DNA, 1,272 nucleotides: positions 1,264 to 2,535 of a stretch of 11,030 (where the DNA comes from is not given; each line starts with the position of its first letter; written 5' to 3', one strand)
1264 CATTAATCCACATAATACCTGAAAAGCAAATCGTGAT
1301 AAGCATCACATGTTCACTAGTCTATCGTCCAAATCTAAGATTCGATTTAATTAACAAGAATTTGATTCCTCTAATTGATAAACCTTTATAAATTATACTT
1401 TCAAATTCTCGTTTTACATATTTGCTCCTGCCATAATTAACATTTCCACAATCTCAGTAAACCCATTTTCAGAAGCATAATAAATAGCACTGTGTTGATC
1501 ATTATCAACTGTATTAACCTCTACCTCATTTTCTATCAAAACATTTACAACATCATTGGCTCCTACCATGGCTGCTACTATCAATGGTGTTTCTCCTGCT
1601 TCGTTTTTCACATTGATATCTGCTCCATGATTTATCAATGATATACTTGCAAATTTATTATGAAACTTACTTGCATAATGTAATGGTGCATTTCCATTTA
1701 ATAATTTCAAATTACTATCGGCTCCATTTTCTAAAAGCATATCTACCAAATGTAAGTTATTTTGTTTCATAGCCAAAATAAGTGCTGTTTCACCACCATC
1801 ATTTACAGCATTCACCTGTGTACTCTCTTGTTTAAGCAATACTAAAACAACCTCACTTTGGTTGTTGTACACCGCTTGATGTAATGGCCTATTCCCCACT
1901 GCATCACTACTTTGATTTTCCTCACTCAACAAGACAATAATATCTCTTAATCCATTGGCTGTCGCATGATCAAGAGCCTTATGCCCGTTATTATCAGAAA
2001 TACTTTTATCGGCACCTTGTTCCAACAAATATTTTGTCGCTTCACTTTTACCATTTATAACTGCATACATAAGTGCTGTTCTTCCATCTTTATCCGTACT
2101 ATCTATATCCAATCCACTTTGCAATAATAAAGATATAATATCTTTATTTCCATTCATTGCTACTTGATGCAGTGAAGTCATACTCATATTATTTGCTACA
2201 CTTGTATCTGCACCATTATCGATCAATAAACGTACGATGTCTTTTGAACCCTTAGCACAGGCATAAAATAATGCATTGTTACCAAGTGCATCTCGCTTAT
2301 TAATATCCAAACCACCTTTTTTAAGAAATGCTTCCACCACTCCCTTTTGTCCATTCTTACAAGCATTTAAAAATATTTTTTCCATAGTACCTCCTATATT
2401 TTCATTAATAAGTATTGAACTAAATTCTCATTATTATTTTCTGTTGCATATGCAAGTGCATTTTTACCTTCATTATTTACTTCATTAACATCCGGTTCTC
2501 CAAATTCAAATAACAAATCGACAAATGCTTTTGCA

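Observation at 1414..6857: Six-gene cluster of repeat scaffolds (two ankyrin proteins, one TPR-like protein) and membrane-anchored proteins, with no recognisable enzyme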

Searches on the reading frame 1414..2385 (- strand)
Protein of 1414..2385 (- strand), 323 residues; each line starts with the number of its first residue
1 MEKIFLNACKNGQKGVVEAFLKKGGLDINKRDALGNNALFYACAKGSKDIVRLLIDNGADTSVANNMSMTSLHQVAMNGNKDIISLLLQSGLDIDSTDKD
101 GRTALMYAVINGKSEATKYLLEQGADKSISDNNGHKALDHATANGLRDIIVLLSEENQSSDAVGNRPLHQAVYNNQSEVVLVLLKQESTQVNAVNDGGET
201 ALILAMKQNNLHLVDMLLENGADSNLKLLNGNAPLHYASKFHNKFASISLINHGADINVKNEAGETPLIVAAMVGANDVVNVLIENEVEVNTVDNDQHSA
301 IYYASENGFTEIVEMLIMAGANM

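Call 3: search_protein_families(library=pfam, proteins=[window:1414-2385:-], max_evalue=0.1)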
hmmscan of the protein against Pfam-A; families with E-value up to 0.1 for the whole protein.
window:1414-2385:- (323 aa): 9 families
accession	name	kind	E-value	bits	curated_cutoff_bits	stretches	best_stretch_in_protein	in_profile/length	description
PF12796.13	Ank_2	-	4.9e-68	226.2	27.3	5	72-157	1-83/90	Ankyrin repeats (3 copies)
PF13637.12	Ank_4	-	1.8e-51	171.4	22.7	7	72-121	1-50/50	Ankyrin repeats (many copies)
PF00023.36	Ank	-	4.4e-51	168.4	21.1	8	100-132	1-33/33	Ankyrin repeat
PF13606.12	Ank_3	-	1.2e-48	157.1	22.3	6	35-61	2-28/30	Ankyrin repeat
PF13857.12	Ank_5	-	3.8e-38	129.5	27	5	87-141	1-56/56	Ankyrin repeats (many copies)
PF23745.1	ANK_LRRK2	-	3.5e-09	37.1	27.5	2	3-95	33-121/130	LRRK2 ANK repeat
PF24521.3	Ank_KRIT1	-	4.9e-09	36.5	80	1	66-125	16-70/149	KRIT1 ankyrin-repeats domain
PF25508.1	TRPM2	-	0.00074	20.2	27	1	76-232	21-181/257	TRPM2-like domain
PF14968.11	CCDC84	-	0.085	12.9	25.3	0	219-262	70-113/330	Coiled coil protein 84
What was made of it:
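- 1414..2385 (-): ANK323: ankyrin protein of about 9-10 repeats with a conserved N-terminus (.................). It is the third gene and the most conserved component. Ank_2 E=5e-68 (call 3).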

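Call 4: search_protein_families(library=ncbifam, proteins=[window:1414-2385:-], max_evalue=0.1)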
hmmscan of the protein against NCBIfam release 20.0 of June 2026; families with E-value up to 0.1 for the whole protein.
window:1414-2385:- (323 aa): 15 families
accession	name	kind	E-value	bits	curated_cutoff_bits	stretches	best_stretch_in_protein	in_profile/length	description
NF043029.1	T4SS_AnkY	equivalog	3.6e-42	144.5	600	5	67-150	457-540/543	Dot/Icm T4SS effector AnkY/LegA9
NF041931.2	MzaA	equivalog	1.5e-40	139.7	800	4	78-161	12-96/726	MZA anti-phage system associated sigma-70 family RNA polymerase sigma factor MzaA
NF043023.1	T4SS_AnkH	equivalog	1.4e-31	109.8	600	4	250-322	18-90/467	Dot/Icm T4SS effector AnkH/LegA3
NF043022.1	T4SS_AnkG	equivalog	3.7e-31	108.4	500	4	69-144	366-446/455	Dot/Icm T4SS effector AnkG/AnkZ/LegA7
NF043028.1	T4SS_AnkX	equivalog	1.5e-29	102.8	1400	3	163-322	342-517/938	Dot/Icm T4SS effector AnkN/AnkX/LegA8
NF043021.1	T4SS_AnkF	equivalog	2.9e-15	55.6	1000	2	64-210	581-678/917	Dot/Icm T4SS effector AnkF/LegA14/Ceg31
NF043019.1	T4SS_AnkC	equivalog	2.1e-14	53.3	450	3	156-234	159-236/459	Dot/Icm T4SS effector AnkC/LegA12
TIGR00870.1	trp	subfamily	1.3e-11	43.3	498.75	1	136-294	57-208/747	transient-receptor-potential calcium channel protein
NF043027.1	T4SS_AnkQ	equivalog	6.8e-11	41.5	700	1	156-266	283-399/496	Dot/Icm T4SS effector AnkQ/LegA10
NF043024.1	T4SS_AnkI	equivalog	2.7e-09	36.3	550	2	7-77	247-326/439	Dot/Icm T4SS effector AnkI/LegAS4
NF041607.1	dimeth_corrin_MtbC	equivalog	0.00022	20.8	350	0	60-93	130-163/203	dimethylamine corrinoid protein MtbC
NF038106.1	gamma_NF038106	equivalog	0.00053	20.2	50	0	81-120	49-86/93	PA4642 family protein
NF043020.1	T4SS_AnkD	equivalog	0.016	14.2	500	0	192-224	75-107/426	Dot/Icm T4SS effector AnkD/LegA15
NF038310.1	lysogeny_AimR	equivalog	0.039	13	70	0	99-128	70-99/365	AimR family lysis-lysogeny pheromone receptor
NF053728.1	CT795_fam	subfamily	0.046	13.6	72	0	135-159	46-70/151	CT795 family Sec-dependent secreted effector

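Call 5: search_protein_families(library=padloc, proteins=[window:1414-2385:-], max_evalue=0.1)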
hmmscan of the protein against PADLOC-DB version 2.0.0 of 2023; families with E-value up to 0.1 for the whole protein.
window:1414-2385:- (323 aa): 3 families
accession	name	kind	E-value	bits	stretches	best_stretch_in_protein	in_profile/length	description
PDLC04783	PDC-M72A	-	2e-63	213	3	3-145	232-373/392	-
PDLC02908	Ankyrin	-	7.2e-23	78.8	3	184-294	722-832/880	-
PDLC02203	MzaA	-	2.8e-13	47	2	79-180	22-120/683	-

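Call 22: search_protein_families(library=phrogs, proteins=[window:1414-2385:-], max_evalue=0.1)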
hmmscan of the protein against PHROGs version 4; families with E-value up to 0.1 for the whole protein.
window:1414-2385:- (323 aa): 5 families
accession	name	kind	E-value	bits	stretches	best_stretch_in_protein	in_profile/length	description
phrog_9049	-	unknown function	9e-58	195.4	2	8-161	3231-3383/4700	-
phrog_9262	-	unknown function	4.6e-48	164.9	5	164-269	40-148/253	-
phrog_16592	-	unknown function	4e-20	72.3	3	173-284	153-265/974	-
phrog_7280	-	unknown function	6.9e-07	30.4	0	2-59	13-68/95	-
phrog_31271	-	unknown function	0.015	16.3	0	30-60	24-54/61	-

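Call 35: find_related_loci(query=A3, collection=genome_contigs, flank=10000)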
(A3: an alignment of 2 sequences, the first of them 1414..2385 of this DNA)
Query A3 (323 aa) in genome_contigs; peptide patterns used: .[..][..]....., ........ (x = any residue, [..] = any of these).
147 stretches matched a pattern; 64 encode a relative of the query (tblastn E <= 1e-3); 64 distinct loci.
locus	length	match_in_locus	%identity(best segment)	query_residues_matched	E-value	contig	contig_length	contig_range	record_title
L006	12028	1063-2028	66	1-321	7e-144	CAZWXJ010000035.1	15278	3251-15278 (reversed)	MAG TPA_asm: uncultured Oscillospiraceae bacterium isolate SRP192927_co2_171 genome assembly, contig: NODE_6547_length_1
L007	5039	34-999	63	1-322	4e-137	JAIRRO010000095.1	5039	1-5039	MAG: Oscillospiraceae bacterium isolate Ct408_bin118 k119_5411660, whole genome shotgun sequence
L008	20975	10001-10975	61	1-323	3e-130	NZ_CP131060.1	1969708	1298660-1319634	Methanolapillus millepedarum strain Ac7 chromosome, complete genome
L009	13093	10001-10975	61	1-322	5e-130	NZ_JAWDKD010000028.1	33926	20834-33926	Methanolapillus africanus strain Ag5 MsAg5_28, whole genome shotgun sequence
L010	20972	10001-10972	61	1-323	4e-127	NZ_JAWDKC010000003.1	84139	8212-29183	Methanimicrococcus hacksteinii strain At1 MmiAt1_3, whole genome shotgun sequence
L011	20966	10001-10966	59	1-321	9e-127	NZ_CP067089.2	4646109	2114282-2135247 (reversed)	Breznakiella homolactica strain RmG30 chromosome, complete genome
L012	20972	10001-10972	60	1-323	7e-123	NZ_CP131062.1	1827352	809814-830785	Methanimicrococcus stummii strain Es2 chromosome, complete genome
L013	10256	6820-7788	59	1-322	1e-122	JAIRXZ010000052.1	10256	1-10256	MAG: Odoribacteraceae bacterium isolate Gsp477_bin193 k119_6811008, whole genome shotgun sequence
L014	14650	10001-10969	60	1-323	1e-122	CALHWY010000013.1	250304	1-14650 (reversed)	MAG TPA_asm: uncultured Endomicrobia bacterium isolate ERR589356_bin.57_CONCOCT_v1.1_MAG genome assembly, contig: ERZ772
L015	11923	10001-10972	57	1-323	3e-121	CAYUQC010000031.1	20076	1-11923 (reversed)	MAG TPA_asm: uncultured Methanosarcinales archaeon isolate SRP335695_co1_140 genome assembly, contig: NODE_1207_length_2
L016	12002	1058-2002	59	4-323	4e-121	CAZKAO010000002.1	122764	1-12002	MAG TPA_asm: uncultured Acetatifactor sp. isolate SRP199465_co2_454 genome assembly, contig: NODE_165_length_122764_cov_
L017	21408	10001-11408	61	4-321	3e-121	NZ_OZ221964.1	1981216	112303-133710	Fusobacterium watanabei isolate CCUG74246T chromosome CCUG74246, complete sequence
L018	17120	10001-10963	58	1-323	4e-121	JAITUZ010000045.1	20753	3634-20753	MAG: Candidatus Methanimicrococcus odontotermitis isolate TD116_bin10 k119_406405, whole genome shotgun sequence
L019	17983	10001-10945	59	4-323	4e-121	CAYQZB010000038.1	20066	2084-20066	MAG TPA_asm: uncultured Lachnospiraceae bacterium isolate SRP199465_co1_697 genome assembly, contig: NODE_7159_length_20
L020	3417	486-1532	57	1-321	2e-123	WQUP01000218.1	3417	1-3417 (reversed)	MAG: Endomicrobia bacterium isolate Cu122P5bin43 JGI20166J26741_11961641, whole genome shotgun sequence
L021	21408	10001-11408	60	4-321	2e-120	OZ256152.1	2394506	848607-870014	Fusobacterium sp. oral taxon C10 isolate NCTC15132 genome assembly, chromosome: Vestland19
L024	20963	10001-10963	59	4-323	1e-119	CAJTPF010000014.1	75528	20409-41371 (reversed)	MAG TPA_asm: uncultured Lachnospiraceae bacterium isolate MGBC108656 genome assembly, contig: MGBC108656.14, whole genom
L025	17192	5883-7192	56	1-323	1e-119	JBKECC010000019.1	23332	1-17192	MAG: Campylobacteraceae bacterium isolate VLC_056 k121_15204747, whole genome shotgun sequence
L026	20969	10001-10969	59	1-323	2e-118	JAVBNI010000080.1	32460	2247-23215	MAG: Bacteroidales bacterium isolate EPI_MAG_00075 c_000001963731, whole genome shotgun sequence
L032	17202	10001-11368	57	4-322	1e-116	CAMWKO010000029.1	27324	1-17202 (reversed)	MAG TPA_asm: uncultured Clostridia bacterium isolate SRR14411336_bin.8_metawrap_v1.3_MAG genome assembly, contig: NODE.5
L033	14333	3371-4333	57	1-323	2e-116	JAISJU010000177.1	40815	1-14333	MAG: Prevotellaceae bacterium isolate Hs463_bin142 k119_406615, whole genome shotgun sequence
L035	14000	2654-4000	55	1-322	1e-115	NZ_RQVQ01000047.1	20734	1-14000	Paenimyroides tangerinum strain YIM 102701-2 Scaffold47, whole genome shotgun sequence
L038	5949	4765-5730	57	1-322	8e-115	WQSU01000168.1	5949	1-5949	MAG: Lentimicrobiaceae bacterium isolate Co191P3bin3 JGI24695J34938_10008273, whole genome shotgun sequence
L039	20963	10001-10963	55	1-323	9e-114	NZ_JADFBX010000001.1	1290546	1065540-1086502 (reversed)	Pedobacter sp. MC2016-24 Contig_01, whole genome shotgun sequence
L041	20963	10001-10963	55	1-323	2e-112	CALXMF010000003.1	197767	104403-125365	MAG: uncultured Spirochaetes bacterium isolate BRZ_GE__bin34 genome assembly, contig: BRZ_GE__NODE_51_length_197767_cov_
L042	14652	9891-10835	54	4-323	4e-112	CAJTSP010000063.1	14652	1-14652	MAG TPA_asm: uncultured Oscillospiraceae bacterium isolate MGBC112108 genome assembly, contig: MGBC112108.63, whole geno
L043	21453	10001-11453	54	1-322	2e-112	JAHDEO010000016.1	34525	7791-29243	MAG: Saprospiraceae bacterium isolate MAG-183 RZ_3486, whole genome shotgun sequence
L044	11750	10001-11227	54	1-322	6e-112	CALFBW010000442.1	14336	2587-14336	MAG: uncultured Chitinophagales bacterium isolate L2_Bin_METABAT__70_1 genome assembly, contig: c_000002929623, whole ge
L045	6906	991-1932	54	4-323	2e-111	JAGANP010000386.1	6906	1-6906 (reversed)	MAG: Lachnospiraceae bacterium isolate RGIG8606 Water_deer_Cecum.Co__c1399553, whole genome shotgun sequence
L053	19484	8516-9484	50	1-323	3e-102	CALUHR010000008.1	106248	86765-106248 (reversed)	MAG: Candidatus Methanomethylophilaceae archaeon isolate E16__bin99 genome assembly, contig: E16__k127_1122798, whole ge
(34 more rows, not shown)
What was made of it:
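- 1414..2385 (-): Orthologues at 47-66% identity over the full length in 64 species (call 35).
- ANK323 orthologues occur in 64 species of 7 bacterial phyla and 2 archaeal orders, including complete isolate genomes (call 35). The trio also occurs in archaea (call 35). The distribution is enriched in host-associated gut and oral microbes, including termite-gut lineages that live with protists (call 35). The cassette is also present in free-living Pedobacter, Chitinophagales and Saprospiraceae (call 35).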

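Call 42: search_protein_families(library=pfam, proteins=[L010:3838-5364:+, L041:6980-7606:-, L053:10963-12030:-, L013:7816-8589:+, L025:7249-8154:+], max_evalue=0.01)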
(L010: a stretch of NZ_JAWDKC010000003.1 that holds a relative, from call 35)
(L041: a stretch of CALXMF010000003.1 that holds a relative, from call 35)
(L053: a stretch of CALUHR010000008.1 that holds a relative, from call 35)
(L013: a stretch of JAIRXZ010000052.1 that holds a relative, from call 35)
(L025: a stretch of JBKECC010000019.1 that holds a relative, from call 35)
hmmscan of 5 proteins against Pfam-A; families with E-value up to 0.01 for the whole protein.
L010:3838-5364:+ (508 aa): 5 families
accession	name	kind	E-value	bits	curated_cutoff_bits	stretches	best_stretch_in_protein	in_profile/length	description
PF14080.11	DUF4261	-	2.5e-20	72.7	27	1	433-506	1-76/77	Domain of unknown function (DUF4261)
PF13181.12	TPR_8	-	0.00069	20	25.7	0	76-104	5-33/34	Tetratricopeptide repeat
PF07719.23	TPR_2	-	0.0011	19.4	27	1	74-105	3-34/34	Tetratricopeptide repeat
PF00515.34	TPR_1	-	0.0011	19.1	27.8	0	75-104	4-33/34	Tetratricopeptide repeat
PF20308.4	TPR-S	-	0.0099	16.9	27.6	0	54-140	2-81/102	Tetratricopeptide Repeats-Sensor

L041:6980-7606:- (208 aa): 2 families
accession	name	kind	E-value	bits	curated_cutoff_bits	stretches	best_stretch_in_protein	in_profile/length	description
PF00440.29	TetR_N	-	1.2e-05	25.5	24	1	19-63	2-46/47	Bacterial regulatory proteins, tetR family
PF19776.5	DUF6262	-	0.00077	20.1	29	0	9-61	11-61/110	Family of unknown function (DUF6262)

L053:10963-12030:- (355 aa): 1 family
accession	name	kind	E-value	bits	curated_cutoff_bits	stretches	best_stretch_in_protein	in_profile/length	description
PF06889.16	DUF1266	-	3.3e-31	109.2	27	1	182-350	2-170/175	Protein of unknown function (DUF1266)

L013:7816-8589:+ (257 aa): 1 family
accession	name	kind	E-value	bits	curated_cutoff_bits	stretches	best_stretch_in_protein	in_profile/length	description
PF06889.16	DUF1266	-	4.4e-26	92.6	27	1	97-249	2-175/175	Protein of unknown function (DUF1266)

L025:7249-8154:+ (301 aa): 1 family
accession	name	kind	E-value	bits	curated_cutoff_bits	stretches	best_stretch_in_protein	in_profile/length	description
PF06889.16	DUF1266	-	3.8e-27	96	27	1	140-270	2-139/175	Protein of unknown function (DUF1266)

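Call 45: search_dna_similar(query=window:1414-2385:-, collection=plasmids, mode=protein, max_rows=15)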
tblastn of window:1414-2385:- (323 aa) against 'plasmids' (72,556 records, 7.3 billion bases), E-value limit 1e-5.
Records with a match: 246; places in all: 355; records where one place covers at least 80% of the query: 28.
Best place of each record, by identity: 60-80% 1; <60% 245.
By first word of the organism name: Rhizobium 35; Agrobacterium 18; Klebsiella 15; Streptomyces 14; Sinorhizobium 11; Paraburkholderia 10; Deinococcus 9; Paracoccus 8; Azospirillum 8; Cupriavidus 7; and 58 more.
By predicted mobility (MOB-suite, as given by PLSDB): non-mobilizable 176; conjugative 50; mobilizable 20.
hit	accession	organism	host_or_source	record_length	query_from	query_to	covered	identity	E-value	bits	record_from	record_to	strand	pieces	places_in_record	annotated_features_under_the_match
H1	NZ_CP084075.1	Fusobacterium vincentii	-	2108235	4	321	98%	60.6%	5e-110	358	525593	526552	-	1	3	none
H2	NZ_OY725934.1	Bacteroides finegoldii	-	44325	5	321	98%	52.7%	8e-97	320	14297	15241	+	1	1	ankyrin repeat domain-containing protein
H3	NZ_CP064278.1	Priestia megaterium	cell culture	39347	21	308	85%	32.6%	1e-13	134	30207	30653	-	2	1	ankyrin repeat domain-containing protein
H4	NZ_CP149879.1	Sinorhizobium medicae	Medicago sativa,Cell Culture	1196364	8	323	98%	28.2%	3e-20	99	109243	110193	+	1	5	record has no annotation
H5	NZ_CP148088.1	Sinorhizobium meliloti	Medicago sativa,cell culture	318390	8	323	98%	27.9%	2e-21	102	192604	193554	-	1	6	ankyrin repeat domain-containing protein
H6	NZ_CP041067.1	Priestia megaterium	cell culture,soil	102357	25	316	79%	33.6%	1e-10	127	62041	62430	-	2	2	ankyrin repeat domain-containing protein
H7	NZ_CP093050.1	Spiroplasma poulsonii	Drosophila hydei,insect hemolymph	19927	16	323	95%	27.6%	7e-21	100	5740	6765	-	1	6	ankyrin repeat domain-containing protein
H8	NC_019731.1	Oscillatoria nigro-viridis PCC 7112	-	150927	1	275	85%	30.7%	3e-19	96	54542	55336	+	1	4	ankyrin repeat domain-containing protein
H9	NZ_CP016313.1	Thermus brockianus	whole organism,environmental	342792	2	275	85%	30.5%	1e-27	120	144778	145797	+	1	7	ankyrin repeat domain-containing protein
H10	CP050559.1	Sinorhizobium meliloti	Melilotus officinalis,cell culture,root ...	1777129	25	323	93%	27.8%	9e-19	94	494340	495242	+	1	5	hypothetical protein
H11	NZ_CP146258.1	Priestia megaterium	Nicotiana tabacum L.,Cell ...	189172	8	316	72%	34.6%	8e-7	115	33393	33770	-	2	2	ankyrin repeat domain-containing protein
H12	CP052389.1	Klebsiella pneumoniae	Homo sapiens,blood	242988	5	276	84%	29.6%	7e-15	83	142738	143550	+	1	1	ankyrin repeat domain-containing protein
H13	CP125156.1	Klebsiella pneumoniae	-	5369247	5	276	84%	29.6%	8e-15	82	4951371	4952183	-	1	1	ankyrin repeat domain-containing protein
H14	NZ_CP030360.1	Salinibacter ruber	-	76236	5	323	99%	25.2%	4e-10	69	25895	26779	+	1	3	ankyrin repeat domain-containing protein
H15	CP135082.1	Agrobacterium pusense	Single cell,Heavy rainforest soil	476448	62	322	81%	30.6%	2e-9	66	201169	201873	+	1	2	record has no annotation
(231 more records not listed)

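Call 46: search_dna_similar(query=window:1414-2385:-, collection=phages, mode=protein, max_rows=10)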
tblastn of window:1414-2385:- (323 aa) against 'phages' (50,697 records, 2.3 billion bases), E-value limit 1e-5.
Records with a match: 24; places in all: 101; records where one place covers at least 80% of the query: 10.
Best place of each record, by identity: <60% 24.
By first word of the organism name: Wolbachia 10; Mycobacterium 6; Leptospira 3; Acinetobacter 2; Enterococcus 2; Megaira 1.
By host as written in the record: - 3; Wolbachia endosymbiont wVitA of Nasonia vitripennis 2; Wolbachia sp. wRi_AMD 2; Homo sapiens 2; Allonemobius socius 1; wVitA Wolbachia of Nasonia vitripennis 1; Wolbachia endosymbiont wVitB of Nasonia vitripennis 1; Leptospira inadai M34/99 serogroup Lyme 1; and 11 more.
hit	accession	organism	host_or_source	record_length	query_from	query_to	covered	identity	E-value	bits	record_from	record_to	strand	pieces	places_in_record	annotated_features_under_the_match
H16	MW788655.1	Wolbachia phage WO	Allonemobius socius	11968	8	323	98%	34.3%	8e-28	119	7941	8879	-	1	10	hypothetical protein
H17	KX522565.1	Wolbachia phage WO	wVitA Wolbachia of Nasonia vitripennis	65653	8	323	98%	34.2%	1e-31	130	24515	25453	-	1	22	ankyrin and tetratricopeptide repeat family protein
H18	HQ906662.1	Wolbachia endosymbiont wVitA of Nasonia vitripennis phage ...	Wolbachia endosymbiont wVitA of Nasonia ...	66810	8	323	98%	34.2%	1e-31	130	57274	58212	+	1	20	ankyrin repeat protein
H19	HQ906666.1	Wolbachia endosymbiont wVitB of Nasonia vitripennis phage ...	Wolbachia endosymbiont wVitB of Nasonia ...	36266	20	323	94%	35.3%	4e-26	114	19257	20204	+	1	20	ankyrin repeat protein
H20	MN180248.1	Wolbachia phage WO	Wolbachia sp. wRi_AMD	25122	8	323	98%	33.1%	1e-10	127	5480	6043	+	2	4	putative inversin protein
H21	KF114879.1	Leptospira phage vB_LbrZ_5399-LE1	Homo sapiens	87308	5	322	98%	29.6%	5e-11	129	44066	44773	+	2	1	ankyrin repeat protein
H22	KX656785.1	Leptospira phage Lin_34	Leptospira inadai M34/99 serogroup Lyme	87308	5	322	98%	29.6%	5e-11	129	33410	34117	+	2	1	record has no annotation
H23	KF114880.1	Leptospira phage vB_LinZ_10-LE1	Homo sapiens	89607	5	322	98%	29.6%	5e-11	129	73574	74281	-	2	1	ankyrin repeat protein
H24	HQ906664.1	Wolbachia endosymbiont wVitA of Nasonia vitripennis phage ...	Wolbachia endosymbiont wVitA of Nasonia ...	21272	3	322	99%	25.0%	7e-9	63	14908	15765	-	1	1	record has no annotation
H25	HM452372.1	Wolbachia phage WO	Wolbachia endosymbiont of Armadillidium ...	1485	3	322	99%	24.8%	2e-9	64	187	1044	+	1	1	ANK32: ankyrin repeat-containing protein Pk1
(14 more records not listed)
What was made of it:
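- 1414..2385 (-): Unrelated ANK proteins share only 25-35% (calls 45, 46).
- Closest known: Dot/Icm ankyrin effectors. Same: They give the best NCBIfam and phage-collection matches (calls 4, 46).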

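Call 47: find_related_loci(query=A3, collection=viral_contigs, flank=8000)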
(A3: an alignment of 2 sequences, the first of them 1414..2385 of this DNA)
Query A3 (323 aa) in viral_contigs; peptide patterns used: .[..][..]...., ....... (x = any residue, [..] = any of these).
264 stretches matched a pattern, but none encodes a relative of the query by tblastn (E <= 1e-3).
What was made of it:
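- On Anti-phage defence system (PADLOC catalogue): The cassette is not on phages or viral contigs (calls 46, 47).
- Tried and rejected: Mobile-element carriage: there are no orthologues in 50,697 phage records or in IMG/VR (calls 46, 47).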

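Call 48: get_annotated_region(hit=H2, flank=9000)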
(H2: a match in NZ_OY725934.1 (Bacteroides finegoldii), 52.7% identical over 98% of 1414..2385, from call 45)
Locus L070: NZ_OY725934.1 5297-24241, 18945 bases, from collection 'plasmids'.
description: Bacteroides finegoldii strain Bacteroides finegoldii TSDC17.2-1.1 plasmid 32, complete sequence
organism: Bacteroides finegoldii (NCBI taxid 338188)
taxonomy: Bacteria; Bacteroidota; Bacteroidia; Bacteroidales; Bacteroidaceae; Bacteroides; Bacteroides finegoldii
host: -; source: -; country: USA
typing (MOB-suite, as given by PLSDB): non-mobilizable
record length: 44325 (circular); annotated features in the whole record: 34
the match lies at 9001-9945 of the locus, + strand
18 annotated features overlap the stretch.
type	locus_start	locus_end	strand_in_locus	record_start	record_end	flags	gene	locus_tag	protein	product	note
CDS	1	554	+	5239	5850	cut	-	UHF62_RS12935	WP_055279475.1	TetR/AcrR family transcriptional regulator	GO:0006355 - regulation of DNA-templated transcription [Evidence IEA]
CDS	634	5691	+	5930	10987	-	-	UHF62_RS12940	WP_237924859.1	Imm5 family immunity protein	-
CDS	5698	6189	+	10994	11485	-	-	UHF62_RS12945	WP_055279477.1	hypothetical protein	-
CDS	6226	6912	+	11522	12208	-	-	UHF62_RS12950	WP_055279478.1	hypothetical protein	-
CDS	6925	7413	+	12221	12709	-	-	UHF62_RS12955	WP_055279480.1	hypothetical protein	-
CDS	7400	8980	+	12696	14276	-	-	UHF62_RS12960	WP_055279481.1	ankyrin repeat domain-containing protein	-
CDS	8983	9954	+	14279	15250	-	-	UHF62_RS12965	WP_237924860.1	ankyrin repeat domain-containing protein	-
CDS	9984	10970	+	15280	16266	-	-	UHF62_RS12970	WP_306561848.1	DUF1266 domain-containing protein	-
CDS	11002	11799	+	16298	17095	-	-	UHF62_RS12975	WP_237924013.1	DUF1266 domain-containing protein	-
CDS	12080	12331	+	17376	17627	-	-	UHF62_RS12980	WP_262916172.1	ankyrin repeat domain-containing protein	-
CDS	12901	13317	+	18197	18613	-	-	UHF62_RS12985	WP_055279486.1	hypothetical protein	-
CDS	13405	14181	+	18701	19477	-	-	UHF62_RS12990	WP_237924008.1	PoNe immunity protein domain-containing protein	-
CDS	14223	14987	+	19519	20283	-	-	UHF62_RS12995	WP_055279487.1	hypothetical protein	-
CDS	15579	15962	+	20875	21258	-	-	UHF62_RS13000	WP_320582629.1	hypothetical protein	-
CDS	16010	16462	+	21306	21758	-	-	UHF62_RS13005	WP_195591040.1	Imm5 family immunity protein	-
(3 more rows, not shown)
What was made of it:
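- Closest known: Imm-Ank immunity proteins and heterogeneous polyimmunity loci of polymorphic toxin systems. Same: One cassette copy lies inside an Imm5 / PoNe-immunity array on a Bacteroides plasmid (call 48).
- On the B. finegoldii plasmid NZ_OY725934 the cassette plus two DUF1266 genes sits inside an array of Imm5, PoNe-immunity and YfbM genes (call 48). On the B. finegoldii plasmid the trio is embedded in an Imm5 / PoNe-immunity / YfbM array (call 48).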
